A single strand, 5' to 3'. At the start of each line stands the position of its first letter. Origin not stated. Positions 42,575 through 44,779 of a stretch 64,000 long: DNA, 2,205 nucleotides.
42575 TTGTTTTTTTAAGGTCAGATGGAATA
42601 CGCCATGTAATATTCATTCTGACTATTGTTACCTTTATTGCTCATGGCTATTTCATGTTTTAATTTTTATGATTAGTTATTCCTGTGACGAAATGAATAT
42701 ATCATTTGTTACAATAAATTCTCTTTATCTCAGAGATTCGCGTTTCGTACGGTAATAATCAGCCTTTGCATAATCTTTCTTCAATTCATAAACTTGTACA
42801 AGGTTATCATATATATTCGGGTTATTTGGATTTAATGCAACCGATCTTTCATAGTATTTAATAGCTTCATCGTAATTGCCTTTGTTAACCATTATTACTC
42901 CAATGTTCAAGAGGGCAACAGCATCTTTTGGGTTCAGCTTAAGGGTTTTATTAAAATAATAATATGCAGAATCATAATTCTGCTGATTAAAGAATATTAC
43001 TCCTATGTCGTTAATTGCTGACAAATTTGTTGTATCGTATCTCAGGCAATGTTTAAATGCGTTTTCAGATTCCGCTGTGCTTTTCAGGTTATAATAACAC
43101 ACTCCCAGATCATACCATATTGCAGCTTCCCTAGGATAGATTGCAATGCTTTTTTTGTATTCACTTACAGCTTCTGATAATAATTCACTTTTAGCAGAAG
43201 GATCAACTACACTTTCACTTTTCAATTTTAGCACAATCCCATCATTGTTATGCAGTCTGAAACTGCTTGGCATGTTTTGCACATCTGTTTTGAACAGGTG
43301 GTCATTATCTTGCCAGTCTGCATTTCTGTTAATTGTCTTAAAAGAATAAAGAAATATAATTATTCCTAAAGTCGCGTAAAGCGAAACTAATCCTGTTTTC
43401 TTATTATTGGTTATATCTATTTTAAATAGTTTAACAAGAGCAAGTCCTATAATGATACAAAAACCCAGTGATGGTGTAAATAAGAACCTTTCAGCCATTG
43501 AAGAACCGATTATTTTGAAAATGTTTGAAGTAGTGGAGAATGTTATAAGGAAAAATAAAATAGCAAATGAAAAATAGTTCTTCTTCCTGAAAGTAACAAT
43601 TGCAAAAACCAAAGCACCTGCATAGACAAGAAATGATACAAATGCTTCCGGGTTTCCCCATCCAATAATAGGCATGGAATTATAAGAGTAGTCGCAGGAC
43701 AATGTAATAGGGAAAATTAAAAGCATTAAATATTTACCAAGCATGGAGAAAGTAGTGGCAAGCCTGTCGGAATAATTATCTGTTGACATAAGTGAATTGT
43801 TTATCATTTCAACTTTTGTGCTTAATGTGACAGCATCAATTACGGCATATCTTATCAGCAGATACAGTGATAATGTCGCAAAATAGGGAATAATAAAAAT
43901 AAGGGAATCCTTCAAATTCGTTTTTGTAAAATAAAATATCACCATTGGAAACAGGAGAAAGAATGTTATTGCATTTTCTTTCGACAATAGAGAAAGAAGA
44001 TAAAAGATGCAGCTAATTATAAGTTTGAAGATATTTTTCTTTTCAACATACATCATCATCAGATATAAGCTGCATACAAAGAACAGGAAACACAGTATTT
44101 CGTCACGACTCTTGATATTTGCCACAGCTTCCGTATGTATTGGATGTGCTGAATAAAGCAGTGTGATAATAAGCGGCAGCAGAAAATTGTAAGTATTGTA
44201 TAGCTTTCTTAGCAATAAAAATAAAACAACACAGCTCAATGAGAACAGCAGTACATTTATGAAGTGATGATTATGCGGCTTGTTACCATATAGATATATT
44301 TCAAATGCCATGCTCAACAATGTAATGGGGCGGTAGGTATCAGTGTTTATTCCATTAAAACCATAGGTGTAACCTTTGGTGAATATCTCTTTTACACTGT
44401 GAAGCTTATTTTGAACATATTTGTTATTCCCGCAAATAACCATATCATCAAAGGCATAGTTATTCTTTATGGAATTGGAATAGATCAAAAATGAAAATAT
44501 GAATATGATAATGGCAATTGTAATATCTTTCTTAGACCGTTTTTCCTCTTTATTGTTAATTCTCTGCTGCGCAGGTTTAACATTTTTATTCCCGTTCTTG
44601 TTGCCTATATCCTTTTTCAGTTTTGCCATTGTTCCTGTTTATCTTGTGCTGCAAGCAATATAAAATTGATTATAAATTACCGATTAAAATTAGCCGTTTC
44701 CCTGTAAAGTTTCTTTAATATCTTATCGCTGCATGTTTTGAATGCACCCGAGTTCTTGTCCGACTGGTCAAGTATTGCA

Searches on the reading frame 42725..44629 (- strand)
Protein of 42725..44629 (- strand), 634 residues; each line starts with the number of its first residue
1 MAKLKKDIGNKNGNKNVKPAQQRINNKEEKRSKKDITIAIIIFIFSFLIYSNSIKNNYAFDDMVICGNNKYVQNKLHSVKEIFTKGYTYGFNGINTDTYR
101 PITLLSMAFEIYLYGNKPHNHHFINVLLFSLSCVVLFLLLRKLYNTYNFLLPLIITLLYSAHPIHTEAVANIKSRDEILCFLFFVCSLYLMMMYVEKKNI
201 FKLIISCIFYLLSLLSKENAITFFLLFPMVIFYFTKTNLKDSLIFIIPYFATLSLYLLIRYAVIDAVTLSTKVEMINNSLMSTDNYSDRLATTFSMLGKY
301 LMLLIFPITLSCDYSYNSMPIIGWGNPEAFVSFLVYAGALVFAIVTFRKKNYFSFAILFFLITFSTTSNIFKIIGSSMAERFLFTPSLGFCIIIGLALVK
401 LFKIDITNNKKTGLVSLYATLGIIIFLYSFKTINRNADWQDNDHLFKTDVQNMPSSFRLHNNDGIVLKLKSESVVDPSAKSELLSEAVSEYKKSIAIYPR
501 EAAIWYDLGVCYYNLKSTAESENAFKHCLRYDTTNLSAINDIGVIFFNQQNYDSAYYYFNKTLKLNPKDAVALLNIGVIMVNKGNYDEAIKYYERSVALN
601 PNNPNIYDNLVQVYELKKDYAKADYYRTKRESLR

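Call 63: search_protein_families(library=pfam, proteins=[window:42725-44629:-], max_evalue=0.00001)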
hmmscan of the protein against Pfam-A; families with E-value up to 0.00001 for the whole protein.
window:42725-44629:- (634 aa): 14 families
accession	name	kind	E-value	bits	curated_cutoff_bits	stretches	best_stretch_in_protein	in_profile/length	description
PF07719.23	TPR_2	-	7.2e-21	73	27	1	571-603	2-34/34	Tetratricopeptide repeat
PF00515.34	TPR_1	-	6.7e-18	64.1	27.8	1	570-603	1-34/34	Tetratricopeptide repeat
PF13431.12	TPR_17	-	7.2e-18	63.7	24.4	0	558-590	1-33/34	Tetratricopeptide repeat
PF14559.12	TPR_19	-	8.3e-16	58.5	25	1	549-607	4-62/68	Tetratricopeptide repeat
PF13181.12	TPR_8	-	1.5e-15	56.4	25.7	1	572-603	3-34/34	Tetratricopeptide repeat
PF13414.12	TPR_11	-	3.6e-15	55.8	26.8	1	583-615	7-39/42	TPR repeat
PF13432.12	TPR_16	-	3.2e-13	50.3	32.7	1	543-604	4-65/65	Tetratricopeptide repeat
PF13424.12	TPR_12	-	2.9e-12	47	30.1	1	538-599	5-74/77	Tetratricopeptide repeat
PF13428.12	TPR_14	-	6e-10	39.3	23.5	0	577-612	8-43/44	Tetratricopeptide repeat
PF13174.12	TPR_6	-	5e-09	36.7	26.3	0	572-602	2-32/33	Tetratricopeptide repeat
PF23914.1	TPR_CcmH_CycH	-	5e-08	33.4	42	0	563-620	43-100/158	Cytochrome c-type biogenesis protein H TPR domain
PF13371.12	TPR_9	-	1.4e-07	31.8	35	0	545-605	4-64/73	Tetratricopeptide repeat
PF13374.12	TPR_10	-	1.1e-06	28.9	27.5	0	570-599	2-31/42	Tetratricopeptide repeat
PF13176.12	TPR_7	-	3.1e-06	27.3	27.9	0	572-603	1-34/36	Tetratricopeptide repeat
